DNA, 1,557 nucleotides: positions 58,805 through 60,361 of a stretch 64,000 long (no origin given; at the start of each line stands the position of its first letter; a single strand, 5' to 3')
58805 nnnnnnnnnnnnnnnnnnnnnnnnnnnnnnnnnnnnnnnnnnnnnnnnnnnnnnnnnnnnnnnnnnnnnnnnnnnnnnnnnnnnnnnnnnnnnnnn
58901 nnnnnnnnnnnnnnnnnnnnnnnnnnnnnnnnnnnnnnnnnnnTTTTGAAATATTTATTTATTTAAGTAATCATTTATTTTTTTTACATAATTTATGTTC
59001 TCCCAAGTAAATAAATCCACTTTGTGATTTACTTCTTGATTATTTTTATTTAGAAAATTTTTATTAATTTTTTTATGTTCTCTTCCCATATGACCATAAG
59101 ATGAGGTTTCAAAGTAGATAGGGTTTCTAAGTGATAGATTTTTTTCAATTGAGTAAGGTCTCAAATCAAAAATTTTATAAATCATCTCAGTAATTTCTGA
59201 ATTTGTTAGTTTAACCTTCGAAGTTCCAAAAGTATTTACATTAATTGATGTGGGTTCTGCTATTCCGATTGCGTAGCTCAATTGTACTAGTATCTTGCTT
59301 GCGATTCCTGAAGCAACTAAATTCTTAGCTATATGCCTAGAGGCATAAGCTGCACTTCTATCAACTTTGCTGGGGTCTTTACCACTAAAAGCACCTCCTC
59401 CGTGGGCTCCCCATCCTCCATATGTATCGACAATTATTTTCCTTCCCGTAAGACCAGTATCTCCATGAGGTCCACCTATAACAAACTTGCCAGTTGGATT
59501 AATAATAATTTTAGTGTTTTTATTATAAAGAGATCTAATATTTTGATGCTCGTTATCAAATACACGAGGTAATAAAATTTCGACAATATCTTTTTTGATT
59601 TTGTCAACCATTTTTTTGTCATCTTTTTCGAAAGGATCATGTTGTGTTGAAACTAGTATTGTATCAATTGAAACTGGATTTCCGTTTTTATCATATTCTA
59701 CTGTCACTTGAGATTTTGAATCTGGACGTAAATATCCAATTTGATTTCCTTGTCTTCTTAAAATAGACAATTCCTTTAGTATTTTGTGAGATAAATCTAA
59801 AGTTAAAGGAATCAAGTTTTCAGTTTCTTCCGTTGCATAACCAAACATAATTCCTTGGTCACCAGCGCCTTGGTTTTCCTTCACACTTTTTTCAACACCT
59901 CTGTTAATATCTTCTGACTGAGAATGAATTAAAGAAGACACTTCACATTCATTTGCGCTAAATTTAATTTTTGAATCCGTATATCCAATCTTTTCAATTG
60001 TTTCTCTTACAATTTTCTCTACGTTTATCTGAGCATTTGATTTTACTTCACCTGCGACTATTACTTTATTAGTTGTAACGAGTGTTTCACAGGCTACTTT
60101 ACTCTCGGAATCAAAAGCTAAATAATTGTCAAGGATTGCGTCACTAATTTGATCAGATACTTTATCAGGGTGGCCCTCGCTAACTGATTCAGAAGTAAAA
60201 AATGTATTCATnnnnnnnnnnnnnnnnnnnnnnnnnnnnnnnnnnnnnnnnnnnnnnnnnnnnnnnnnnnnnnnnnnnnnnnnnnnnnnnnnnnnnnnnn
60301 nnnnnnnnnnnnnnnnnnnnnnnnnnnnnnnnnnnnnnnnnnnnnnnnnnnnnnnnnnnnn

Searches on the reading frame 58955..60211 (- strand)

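Call 48: search_protein_families(library=pfam, proteins=[window:58955-60211:-])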
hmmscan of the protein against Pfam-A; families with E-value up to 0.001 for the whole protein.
window:58955-60211:- (418 aa): 3 families
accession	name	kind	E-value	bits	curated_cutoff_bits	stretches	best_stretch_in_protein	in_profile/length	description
PF02773.21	S-AdoMet_synt_C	-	9.6e-63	210.7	25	1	245-380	1-134/138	S-adenosylmethionine synthetase, C-terminal domain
PF02772.21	S-AdoMet_synt_M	-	1.6e-41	141.6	29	1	113-243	1-120/120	S-adenosylmethionine synthetase, central domain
PF00438.25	S-AdoMet_synt_N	-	2.7e-41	140.5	33.1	1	3-99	2-98/99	S-adenosylmethionine synthetase, N-terminal domain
